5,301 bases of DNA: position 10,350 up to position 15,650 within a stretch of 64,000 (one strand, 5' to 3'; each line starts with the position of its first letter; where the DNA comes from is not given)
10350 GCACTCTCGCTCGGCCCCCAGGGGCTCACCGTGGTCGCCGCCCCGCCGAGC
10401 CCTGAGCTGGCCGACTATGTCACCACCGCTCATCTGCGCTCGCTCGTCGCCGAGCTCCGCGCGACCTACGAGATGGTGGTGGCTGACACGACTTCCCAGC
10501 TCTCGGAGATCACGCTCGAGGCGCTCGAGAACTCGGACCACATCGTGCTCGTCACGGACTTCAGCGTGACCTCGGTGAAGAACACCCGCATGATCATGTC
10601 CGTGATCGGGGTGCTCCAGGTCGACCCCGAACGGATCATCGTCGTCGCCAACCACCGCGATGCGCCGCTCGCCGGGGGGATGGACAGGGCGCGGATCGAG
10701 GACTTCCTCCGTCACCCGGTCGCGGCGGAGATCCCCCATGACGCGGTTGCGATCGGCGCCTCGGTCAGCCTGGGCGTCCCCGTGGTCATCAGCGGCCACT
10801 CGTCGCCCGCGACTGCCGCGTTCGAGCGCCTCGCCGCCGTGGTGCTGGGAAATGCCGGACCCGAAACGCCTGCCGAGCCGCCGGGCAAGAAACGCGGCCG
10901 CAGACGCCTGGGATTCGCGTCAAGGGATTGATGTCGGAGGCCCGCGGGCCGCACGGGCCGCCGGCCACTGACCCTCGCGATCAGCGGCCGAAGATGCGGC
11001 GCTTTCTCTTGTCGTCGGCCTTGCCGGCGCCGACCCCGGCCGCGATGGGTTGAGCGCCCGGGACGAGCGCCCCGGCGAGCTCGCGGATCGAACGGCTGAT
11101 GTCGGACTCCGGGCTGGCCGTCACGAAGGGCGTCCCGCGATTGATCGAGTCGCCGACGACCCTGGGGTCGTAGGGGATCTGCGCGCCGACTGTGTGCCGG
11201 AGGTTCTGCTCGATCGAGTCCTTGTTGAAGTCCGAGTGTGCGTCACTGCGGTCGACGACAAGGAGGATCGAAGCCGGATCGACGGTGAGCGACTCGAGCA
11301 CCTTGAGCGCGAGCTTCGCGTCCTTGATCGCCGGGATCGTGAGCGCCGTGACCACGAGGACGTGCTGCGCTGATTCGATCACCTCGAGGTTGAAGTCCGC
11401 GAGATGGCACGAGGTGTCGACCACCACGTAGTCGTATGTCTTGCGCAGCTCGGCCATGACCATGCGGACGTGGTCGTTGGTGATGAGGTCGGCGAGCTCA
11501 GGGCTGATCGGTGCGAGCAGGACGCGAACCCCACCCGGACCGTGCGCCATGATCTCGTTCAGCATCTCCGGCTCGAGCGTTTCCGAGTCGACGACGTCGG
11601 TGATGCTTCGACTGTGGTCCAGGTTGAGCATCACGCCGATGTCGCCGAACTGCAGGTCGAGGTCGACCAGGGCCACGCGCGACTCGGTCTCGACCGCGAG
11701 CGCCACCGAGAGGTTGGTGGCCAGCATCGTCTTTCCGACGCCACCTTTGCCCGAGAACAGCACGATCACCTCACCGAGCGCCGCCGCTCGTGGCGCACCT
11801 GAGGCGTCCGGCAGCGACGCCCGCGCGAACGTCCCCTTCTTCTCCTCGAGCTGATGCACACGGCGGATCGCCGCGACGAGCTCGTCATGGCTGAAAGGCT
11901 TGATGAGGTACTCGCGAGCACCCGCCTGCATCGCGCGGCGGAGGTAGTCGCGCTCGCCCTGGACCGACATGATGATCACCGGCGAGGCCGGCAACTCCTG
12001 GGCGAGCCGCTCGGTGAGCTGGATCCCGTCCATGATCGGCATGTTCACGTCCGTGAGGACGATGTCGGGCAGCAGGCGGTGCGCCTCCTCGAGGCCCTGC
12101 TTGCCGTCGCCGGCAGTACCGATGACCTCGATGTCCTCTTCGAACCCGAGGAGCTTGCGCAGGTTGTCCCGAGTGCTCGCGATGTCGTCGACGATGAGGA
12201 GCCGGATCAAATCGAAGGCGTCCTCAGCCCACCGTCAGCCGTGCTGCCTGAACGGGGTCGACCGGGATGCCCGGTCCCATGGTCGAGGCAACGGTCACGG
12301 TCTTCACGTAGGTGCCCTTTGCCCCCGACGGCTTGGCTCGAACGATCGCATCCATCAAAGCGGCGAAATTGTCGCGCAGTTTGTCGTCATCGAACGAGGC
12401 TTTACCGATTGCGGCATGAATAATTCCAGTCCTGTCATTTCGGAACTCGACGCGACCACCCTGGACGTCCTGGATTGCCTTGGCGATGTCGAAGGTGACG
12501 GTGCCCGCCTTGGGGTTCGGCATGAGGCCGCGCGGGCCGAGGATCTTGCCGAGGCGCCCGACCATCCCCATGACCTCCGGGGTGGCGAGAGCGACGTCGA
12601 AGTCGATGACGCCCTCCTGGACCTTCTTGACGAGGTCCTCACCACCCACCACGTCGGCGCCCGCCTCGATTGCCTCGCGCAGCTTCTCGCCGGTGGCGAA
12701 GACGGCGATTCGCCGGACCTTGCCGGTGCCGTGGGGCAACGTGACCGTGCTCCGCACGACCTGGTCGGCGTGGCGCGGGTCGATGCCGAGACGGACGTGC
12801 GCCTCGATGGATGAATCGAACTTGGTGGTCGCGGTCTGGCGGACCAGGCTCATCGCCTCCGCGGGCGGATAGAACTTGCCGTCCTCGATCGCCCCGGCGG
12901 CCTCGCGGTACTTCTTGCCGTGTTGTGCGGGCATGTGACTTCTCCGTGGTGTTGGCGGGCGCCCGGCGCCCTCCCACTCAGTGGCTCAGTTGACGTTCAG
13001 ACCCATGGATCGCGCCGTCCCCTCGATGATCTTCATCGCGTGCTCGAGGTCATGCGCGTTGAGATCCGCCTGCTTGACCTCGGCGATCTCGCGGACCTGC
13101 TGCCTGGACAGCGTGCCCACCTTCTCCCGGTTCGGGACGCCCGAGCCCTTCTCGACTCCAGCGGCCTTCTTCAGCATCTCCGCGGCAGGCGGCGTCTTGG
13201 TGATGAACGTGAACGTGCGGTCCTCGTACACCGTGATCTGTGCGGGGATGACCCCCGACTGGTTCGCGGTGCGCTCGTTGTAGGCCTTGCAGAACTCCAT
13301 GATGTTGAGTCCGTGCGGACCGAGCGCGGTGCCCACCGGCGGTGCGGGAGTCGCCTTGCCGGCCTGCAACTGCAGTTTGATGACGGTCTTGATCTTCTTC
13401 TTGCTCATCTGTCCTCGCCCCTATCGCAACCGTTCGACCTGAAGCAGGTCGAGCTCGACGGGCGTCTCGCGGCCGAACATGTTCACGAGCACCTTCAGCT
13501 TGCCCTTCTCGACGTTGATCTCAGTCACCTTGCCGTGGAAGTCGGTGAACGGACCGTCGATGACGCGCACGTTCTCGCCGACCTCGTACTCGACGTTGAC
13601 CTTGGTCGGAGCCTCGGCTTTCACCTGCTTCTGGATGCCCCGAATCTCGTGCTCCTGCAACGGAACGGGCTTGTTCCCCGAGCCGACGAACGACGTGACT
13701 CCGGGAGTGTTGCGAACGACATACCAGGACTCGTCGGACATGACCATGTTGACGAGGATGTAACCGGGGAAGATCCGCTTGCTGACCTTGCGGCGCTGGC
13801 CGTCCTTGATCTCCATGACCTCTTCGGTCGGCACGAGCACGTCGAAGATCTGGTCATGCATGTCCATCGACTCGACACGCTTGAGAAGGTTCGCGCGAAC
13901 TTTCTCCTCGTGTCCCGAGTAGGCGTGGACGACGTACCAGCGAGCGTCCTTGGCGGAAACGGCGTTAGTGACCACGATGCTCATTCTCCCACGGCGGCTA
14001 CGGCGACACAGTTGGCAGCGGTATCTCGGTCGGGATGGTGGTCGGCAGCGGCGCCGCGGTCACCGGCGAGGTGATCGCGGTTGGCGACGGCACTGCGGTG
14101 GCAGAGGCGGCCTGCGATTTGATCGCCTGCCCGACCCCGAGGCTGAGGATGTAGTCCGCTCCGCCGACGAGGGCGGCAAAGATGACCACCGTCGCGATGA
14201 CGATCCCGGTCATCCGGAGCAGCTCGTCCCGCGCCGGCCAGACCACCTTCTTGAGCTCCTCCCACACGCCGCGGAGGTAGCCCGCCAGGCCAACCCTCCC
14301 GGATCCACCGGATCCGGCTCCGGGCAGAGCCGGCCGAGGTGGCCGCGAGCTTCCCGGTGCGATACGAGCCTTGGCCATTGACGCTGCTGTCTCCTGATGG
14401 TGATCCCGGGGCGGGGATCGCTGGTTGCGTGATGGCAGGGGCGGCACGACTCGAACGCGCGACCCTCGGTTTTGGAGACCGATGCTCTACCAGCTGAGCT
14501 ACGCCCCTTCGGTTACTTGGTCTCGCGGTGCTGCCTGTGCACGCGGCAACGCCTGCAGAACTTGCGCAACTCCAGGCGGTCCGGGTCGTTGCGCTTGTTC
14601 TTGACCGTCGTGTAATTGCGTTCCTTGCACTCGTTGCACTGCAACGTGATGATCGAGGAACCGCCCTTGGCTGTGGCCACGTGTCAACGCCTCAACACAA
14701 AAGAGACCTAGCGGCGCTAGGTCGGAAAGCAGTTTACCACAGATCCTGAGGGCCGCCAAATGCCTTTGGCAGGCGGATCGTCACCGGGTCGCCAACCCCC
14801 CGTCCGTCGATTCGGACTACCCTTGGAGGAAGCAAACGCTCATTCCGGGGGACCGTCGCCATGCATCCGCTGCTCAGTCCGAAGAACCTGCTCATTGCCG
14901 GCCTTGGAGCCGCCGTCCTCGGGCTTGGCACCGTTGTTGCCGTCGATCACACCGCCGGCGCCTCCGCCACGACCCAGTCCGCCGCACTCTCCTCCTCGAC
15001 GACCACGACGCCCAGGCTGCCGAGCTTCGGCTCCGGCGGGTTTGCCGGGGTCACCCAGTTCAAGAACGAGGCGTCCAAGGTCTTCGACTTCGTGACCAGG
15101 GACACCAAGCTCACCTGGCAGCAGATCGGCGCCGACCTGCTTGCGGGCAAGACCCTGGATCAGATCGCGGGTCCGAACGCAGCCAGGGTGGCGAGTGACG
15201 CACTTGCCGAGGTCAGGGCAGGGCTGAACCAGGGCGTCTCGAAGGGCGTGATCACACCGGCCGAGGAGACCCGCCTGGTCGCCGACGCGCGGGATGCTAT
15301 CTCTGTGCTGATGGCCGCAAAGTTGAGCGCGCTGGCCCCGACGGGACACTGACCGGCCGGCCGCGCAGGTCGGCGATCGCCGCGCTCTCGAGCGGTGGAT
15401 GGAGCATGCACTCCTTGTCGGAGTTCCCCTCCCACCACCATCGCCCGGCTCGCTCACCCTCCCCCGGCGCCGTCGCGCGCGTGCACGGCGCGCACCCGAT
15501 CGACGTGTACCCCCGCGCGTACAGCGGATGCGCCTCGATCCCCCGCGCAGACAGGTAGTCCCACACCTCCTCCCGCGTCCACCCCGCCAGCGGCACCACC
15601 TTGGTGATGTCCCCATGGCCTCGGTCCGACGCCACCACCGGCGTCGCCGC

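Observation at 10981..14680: Ribosomal operon rpmG-tRNATrp-secE-nusG-rplK-rplA continues directly into a pilus-assembly ATPase gene instead of rplJ-rplL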

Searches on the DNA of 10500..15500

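Call 22: search_rna_families(source=window, start=10500, end=15500, threshold=evalue, max_evalue=1)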
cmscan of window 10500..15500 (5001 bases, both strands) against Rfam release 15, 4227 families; matches with E-value up to 1: 2.
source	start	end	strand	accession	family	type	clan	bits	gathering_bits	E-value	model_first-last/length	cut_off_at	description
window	14436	14508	-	RF00005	tRNA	Gene; tRNA;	CL00001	66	29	3.1e-13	1-71/71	no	tRNA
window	13539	13632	+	RF02651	SorY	Gene; sRNA;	-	23.3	111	0.15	1-83/83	no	Singlet oxygen resistance RNA Y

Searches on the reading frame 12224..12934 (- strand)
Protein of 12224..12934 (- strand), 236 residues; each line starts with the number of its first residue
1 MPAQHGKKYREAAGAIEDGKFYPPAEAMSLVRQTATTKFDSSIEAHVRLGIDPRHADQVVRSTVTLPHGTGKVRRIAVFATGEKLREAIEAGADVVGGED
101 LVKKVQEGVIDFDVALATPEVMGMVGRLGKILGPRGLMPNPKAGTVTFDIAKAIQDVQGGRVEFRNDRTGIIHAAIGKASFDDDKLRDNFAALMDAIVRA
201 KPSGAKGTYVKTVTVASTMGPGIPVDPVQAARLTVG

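Call 7: search_protein_families(library=pfam, proteins=[window:12224-12934:-])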
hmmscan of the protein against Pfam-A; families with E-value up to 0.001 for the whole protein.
window:12224-12934:- (236 aa): 1 family
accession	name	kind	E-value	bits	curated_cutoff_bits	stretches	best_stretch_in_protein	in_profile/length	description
PF00687.26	Ribosomal_L1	-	2e-67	227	32.2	1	32-221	2-198/198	Ribosomal protein L1p/L10e family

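Call 8: search_protein_families(library=ncbifam, proteins=[window:12224-12934:-])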
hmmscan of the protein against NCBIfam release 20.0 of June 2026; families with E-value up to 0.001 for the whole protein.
window:12224-12934:- (236 aa): 3 families
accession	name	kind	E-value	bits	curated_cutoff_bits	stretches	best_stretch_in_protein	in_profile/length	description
TIGR01169.1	rplA_bact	equivalog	6.7e-98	326.6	216.3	1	5-227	2-224/227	50S ribosomal protein L1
NF003244.0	PRK04203.1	equivalog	1.6e-28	99.6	203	1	32-225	17-214/216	50S ribosomal protein L1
TIGR01170.1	rplA_mito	equivalog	3e-25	88.7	129.05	1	26-160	5-140/140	ribosomal protein uL1, mitochondrial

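Call 17: find_related_loci(query=window:12224-12934:-, collection=genome_contigs, flank=10000)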
Query window:12224-12934:- (236 aa) in genome_contigs; peptide patterns used: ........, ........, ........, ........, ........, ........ (x = any residue, [..] = any of these).
600 stretches matched a pattern (row limit reached: there are more); 576 encode a relative of the query (tblastn E <= 1e-3); the best 80 are kept; 80 distinct loci.
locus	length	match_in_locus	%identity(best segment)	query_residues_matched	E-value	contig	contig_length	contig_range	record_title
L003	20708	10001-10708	100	1-236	3e-154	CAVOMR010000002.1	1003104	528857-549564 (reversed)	MAG: Candidatus Dormibacteraeota bacterium isolate MFD00008.bin.2.5 genome assembly, contig: contig_20898, whole genome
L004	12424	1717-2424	96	1-236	3e-149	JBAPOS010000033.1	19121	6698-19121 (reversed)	MAG: Candidatus Dormiibacterota bacterium isolate MFD03341_ilm_asm_bin34 k127_523860, whole genome shotgun sequence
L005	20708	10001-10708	93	1-236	1e-145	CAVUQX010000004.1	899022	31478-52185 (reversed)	MAG: Candidatus Dormibacteraeota bacterium isolate MFD00731.bin.2.74 genome assembly, contig: contig_52533, whole genome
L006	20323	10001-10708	93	1-236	1e-145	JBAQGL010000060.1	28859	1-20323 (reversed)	MAG: Candidatus Dormiibacterota bacterium isolate MFD09291_ilm_asm_bin17 k127_5139, whole genome shotgun sequence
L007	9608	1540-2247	94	1-236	1e-146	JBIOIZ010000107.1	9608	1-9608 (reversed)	MAG: Candidatus Dormibacteria bacterium isolate GcC5-3 k141_76621_length_9608_cov_56.2316, whole genome shotgun sequence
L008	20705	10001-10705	73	1-235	1e-114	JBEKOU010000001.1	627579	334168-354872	MAG: Candidatus Dormibacteria bacterium isolate SPRUCE 448 SPRUCE_448_1, whole genome shotgun sequence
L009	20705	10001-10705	72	1-235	4e-114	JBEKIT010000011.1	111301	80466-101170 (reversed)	MAG: Candidatus Dormibacteria bacterium isolate SPRUCE 306 SPRUCE_306_11, whole genome shotgun sequence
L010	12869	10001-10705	73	1-235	3e-114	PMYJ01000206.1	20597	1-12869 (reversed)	MAG: Candidatus Dormiibacterota bacterium isolate fen_839 73.20110800_E2D.52_contig_21813, whole genome shotgun sequence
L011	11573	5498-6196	70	1-233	2e-109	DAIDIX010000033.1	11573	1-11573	MAG TPA_asm: Candidatus Dormiibacterota bacterium isolate clean372 NODE_33_length_11573_cov_2.990084, whole genome shotg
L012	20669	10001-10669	67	4-226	2e-99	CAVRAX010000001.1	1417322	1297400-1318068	MAG: uncultured Chloroflexia bacterium isolate MFD04944.bin.1.71 genome assembly, contig: contig_15953, whole genome sho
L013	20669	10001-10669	67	4-226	3e-99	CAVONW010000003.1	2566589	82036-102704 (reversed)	MAG: uncultured Chloroflexia bacterium isolate MFD09964.bin.1.240 genome assembly, contig: contig_8415, whole genome sho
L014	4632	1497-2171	65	1-226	3e-97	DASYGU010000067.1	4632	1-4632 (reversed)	MAG TPA_asm: Candidatus Limnocylindria bacterium isolate SMAG_U4222 k141_1604596, whole genome shotgun sequence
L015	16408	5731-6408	61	1-227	3e-96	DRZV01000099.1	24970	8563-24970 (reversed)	MAG TPA_asm: Moorella mulderi isolate SpSt-1133 Ga0129303_100014, whole genome shotgun sequence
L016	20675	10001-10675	65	1-226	2e-95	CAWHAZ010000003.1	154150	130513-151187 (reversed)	MAG: uncultured Chloroflexia bacterium isolate MFD00962.bin.1.263 genome assembly, contig: contig_191040, whole genome s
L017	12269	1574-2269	61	1-230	2e-94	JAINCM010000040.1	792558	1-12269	MAG: Chloroflexus sp. isolate BIN1 5922, whole genome shotgun sequence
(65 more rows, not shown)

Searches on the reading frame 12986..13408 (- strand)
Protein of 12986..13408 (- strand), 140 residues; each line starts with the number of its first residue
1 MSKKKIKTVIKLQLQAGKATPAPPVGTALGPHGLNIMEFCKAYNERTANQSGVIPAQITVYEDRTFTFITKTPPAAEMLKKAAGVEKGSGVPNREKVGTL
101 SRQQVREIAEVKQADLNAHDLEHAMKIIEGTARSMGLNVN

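Call 7: search_protein_families(library=pfam, proteins=[window:12986-13408:-])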
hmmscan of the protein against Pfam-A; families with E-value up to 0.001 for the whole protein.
window:12986-13408:- (140 aa): 2 families
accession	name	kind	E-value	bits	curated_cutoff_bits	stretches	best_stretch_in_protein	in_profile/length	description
PF00298.24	Ribosomal_L11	-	6.1e-31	107.1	21.4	1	71-139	1-69/69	Ribosomal protein L11, RNA binding domain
PF03946.19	Ribosomal_L11_N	-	2e-25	88.7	32.9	1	10-66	1-58/58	Ribosomal protein L11, N-terminal domain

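Call 8: search_protein_families(library=ncbifam, proteins=[window:12986-13408:-])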
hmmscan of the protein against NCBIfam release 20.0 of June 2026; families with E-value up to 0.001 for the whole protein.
window:12986-13408:- (140 aa): 3 families
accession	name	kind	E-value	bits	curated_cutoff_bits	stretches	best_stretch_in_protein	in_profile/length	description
TIGR01632.1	L11_bact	equivalog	1.2e-60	203.5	141.85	1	4-139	1-138/140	50S ribosomal protein L11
NF011111.0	PRK14539.1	equivalog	2.5e-34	118.8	310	1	1-139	1-136/196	50S ribosomal protein L11/unknown domain fusion protein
NF002232.0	PRK01143.1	equivalog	3e-33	115.2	162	1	7-140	3-138/164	50S ribosomal protein L11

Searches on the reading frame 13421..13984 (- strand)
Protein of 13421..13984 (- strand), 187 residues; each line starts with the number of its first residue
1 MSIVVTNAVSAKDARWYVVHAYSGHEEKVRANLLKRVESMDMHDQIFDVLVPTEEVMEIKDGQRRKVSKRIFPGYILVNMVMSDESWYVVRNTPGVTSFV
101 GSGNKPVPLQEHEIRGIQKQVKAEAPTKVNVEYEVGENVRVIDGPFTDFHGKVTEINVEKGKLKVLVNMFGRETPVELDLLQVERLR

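Call 7: search_protein_families(library=pfam, proteins=[window:13421-13984:-])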
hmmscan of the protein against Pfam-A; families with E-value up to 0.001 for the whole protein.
window:13421-13984:- (187 aa): 2 families
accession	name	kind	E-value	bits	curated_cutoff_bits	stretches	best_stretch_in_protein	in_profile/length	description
PF02357.24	NusG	-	2e-32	112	22.2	1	15-117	2-92/93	Transcription termination factor nusG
PF00467.35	KOW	-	1.3e-05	25.3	22.3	1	135-166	1-30/32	KOW motif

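Call 8: search_protein_families(library=ncbifam, proteins=[window:13421-13984:-])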
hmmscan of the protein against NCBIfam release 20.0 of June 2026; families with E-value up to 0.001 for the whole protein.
window:13421-13984:- (187 aa): 6 families
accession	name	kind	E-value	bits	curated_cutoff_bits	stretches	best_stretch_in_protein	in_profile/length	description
TIGR00922.1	nusG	equivalog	1.2e-67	227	135.7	1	16-185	1-171/172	transcription termination/antitermination protein NusG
TIGR01956.2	NusG_myco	equivalog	8.1e-39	133.6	150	1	14-184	1-237/239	transcription termination/antitermination protein NusG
NF033641.1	antiterm_LoaP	exception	1.9e-31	109.4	125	1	16-180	1-161/166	antiterminator LoaP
TIGR01955.1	RfaH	equivalog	4.4e-23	82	144.5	1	39-182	15-157/159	transcription/translation regulatory transformer protein RfaH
NF033644.1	antiterm_UpxY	subfamily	5.4e-18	65.5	100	1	16-167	1-148/164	UpxY family transcription antiterminator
NF006534.0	PRK09014.1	equivalog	3.1e-14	53.2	124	1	16-179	4-155/162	transcription/translation regulatory transformer protein RfaH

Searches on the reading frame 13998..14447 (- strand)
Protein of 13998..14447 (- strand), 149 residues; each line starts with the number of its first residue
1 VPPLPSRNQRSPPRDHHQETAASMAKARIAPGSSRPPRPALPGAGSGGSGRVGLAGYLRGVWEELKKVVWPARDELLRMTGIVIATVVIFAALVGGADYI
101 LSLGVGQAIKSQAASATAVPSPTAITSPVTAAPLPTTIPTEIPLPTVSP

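Call 7: search_protein_families(library=pfam, proteins=[window:13998-14447:-])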
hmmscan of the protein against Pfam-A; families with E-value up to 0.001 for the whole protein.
window:13998-14447:- (149 aa): 1 family
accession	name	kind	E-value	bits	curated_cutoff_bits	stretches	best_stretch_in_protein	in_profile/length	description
PF00584.25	SecE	-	9.3e-18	64.4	22.7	1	56-108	2-53/55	SecE/Sec61-gamma subunits of protein translocation complex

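Call 8: search_protein_families(library=ncbifam, proteins=[window:13998-14447:-])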
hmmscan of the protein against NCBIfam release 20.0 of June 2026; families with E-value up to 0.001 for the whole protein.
window:13998-14447:- (149 aa): 12 families
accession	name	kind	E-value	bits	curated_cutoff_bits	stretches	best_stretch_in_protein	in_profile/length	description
TIGR00964.1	secE_bact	equivalog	7.7e-16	57.8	27.55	1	56-105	3-52/57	preprotein translocase subunit SecE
NF005783.0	PRK07597.9-4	equivalog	5.1e-12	46.1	127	1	53-109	51-107/109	preprotein translocase subunit SecE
NF004375.0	PRK05740.1-6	equivalog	7.4e-10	39.1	177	1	57-101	82-126/136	preprotein translocase subunit SecE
NF004379.0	PRK05740.2-5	equivalog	9.7e-10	38.3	150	1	57-109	71-123/127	preprotein translocase subunit SecE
NF004371.0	PRK05740.1-1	equivalog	1.6e-09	38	109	1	54-102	67-115/126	preprotein translocase subunit SecE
NF005782.0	PRK07597.9-1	equivalog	1.4e-08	35.3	201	1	54-102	108-156/164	preprotein translocase subunit SecE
NF004378.0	PRK05740.2-4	equivalog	3.9e-07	30.3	171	1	61-106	73-118/122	preprotein translocase subunit SecE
NF004373.0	PRK05740.1-3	equivalog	2.8e-06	27.2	154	1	63-103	103-143/150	preprotein translocase subunit SecE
NF004372.0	PRK05740.1-2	equivalog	7.3e-06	26.1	134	1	63-101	75-113/123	preprotein translocase subunit SecE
NF004374.0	PRK05740.1-5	equivalog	2e-05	24.5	180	1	57-102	71-116/127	preprotein translocase subunit SecE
NF004376.0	PRK05740.2-1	equivalog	2.6e-05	24.1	162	1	57-101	82-126/138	preprotein translocase subunit SecE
NF004380.0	PRK05740.2-6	equivalog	0.00023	21.1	194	1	64-103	75-114/123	preprotein translocase subunit SecE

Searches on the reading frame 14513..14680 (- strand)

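Call 7: search_protein_families(library=pfam, proteins=[window:14513-14680:-])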
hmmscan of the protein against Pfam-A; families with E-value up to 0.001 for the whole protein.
window:14513-14680:- (55 aa): 1 family
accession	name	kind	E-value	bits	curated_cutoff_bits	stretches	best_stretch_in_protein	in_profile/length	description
PF00471.26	Ribosomal_L33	-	1.5e-21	76.9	25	1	10-55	2-47/47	Ribosomal protein L33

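Call 8: search_protein_families(library=ncbifam, proteins=[window:14513-14680:-])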
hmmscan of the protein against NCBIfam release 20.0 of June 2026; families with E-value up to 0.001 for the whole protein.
window:14513-14680:- (55 aa): 3 families
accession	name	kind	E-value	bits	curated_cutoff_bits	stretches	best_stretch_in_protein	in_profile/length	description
NF001764.0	PRK00504.1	subfamily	8e-23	80.5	40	1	9-55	4-50/50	50S ribosomal protein L33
TIGR01023.1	rpmG_bact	equivalog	3.4e-22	78.5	23.95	1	4-55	3-54/56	50S ribosomal protein L33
NF001860.2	PRK00595.1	subfamily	1.8e-19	69.6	50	1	10-55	4-49/49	50S ribosomal protein L33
